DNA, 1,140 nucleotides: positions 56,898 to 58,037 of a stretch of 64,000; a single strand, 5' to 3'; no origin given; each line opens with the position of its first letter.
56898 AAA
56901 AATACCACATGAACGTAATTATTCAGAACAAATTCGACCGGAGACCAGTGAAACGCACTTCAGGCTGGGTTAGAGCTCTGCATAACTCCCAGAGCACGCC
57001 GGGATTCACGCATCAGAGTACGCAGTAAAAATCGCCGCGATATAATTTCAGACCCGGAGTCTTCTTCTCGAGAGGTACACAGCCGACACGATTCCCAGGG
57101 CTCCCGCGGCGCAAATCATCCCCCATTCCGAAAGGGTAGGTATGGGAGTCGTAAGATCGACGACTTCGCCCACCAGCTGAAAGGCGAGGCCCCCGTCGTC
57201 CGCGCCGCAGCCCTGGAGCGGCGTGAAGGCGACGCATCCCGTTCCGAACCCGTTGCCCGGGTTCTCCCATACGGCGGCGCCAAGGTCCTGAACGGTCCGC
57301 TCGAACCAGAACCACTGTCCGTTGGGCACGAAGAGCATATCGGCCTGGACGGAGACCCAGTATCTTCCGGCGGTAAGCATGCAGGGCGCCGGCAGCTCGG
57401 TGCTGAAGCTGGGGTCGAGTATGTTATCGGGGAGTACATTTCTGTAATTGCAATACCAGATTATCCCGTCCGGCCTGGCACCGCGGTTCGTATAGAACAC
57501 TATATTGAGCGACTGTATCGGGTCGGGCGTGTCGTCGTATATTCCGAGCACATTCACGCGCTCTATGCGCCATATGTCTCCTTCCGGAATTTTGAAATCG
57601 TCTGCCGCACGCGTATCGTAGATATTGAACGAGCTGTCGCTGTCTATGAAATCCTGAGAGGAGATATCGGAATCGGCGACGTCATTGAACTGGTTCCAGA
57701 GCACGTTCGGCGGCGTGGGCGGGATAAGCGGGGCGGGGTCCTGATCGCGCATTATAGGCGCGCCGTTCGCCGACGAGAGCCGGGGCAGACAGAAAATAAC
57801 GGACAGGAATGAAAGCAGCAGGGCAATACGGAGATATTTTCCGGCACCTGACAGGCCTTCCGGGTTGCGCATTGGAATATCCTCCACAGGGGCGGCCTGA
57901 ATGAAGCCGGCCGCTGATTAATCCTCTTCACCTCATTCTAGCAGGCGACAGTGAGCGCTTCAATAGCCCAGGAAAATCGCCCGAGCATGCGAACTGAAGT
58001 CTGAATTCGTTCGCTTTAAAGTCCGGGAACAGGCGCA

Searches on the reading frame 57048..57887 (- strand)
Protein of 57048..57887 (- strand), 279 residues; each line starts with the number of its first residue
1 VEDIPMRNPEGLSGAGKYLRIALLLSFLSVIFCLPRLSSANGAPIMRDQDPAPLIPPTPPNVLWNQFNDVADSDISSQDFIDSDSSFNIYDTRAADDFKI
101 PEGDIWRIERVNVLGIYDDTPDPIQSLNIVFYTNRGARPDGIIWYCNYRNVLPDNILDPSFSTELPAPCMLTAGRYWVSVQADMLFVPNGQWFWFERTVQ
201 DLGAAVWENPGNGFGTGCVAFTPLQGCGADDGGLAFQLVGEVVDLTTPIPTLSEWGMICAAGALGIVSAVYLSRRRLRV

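Call 4: search_protein_families(library=ncbifam, proteins=[window:57048-57887:-], max_evalue=1)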
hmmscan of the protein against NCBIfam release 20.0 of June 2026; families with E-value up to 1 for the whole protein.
window:57048-57887:- (279 aa): 2 families
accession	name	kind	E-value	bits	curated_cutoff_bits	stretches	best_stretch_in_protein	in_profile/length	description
TIGR04174.1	IPTL_CTERM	subfamily_domain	2e-06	27.9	20.5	1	249-276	1-27/27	IPTL-CTERM sorting domain-containing protein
NF033207.2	midcut_by_XrtH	subfamily_domain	0.00014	22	45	1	245-276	33-64/175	midcut-by-XrtH protein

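Call 5: search_protein_families(library=pfam, proteins=[window:57048-57887:-], max_evalue=1)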
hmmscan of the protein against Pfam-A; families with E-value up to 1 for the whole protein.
window:57048-57887:- (279 aa): 1 family
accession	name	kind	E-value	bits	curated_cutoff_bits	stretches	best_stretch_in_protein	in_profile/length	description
PF18203.6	IPTL-CTERM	-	0.00027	21.1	20.8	1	247-265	1-19/28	IPTL-CTERM motif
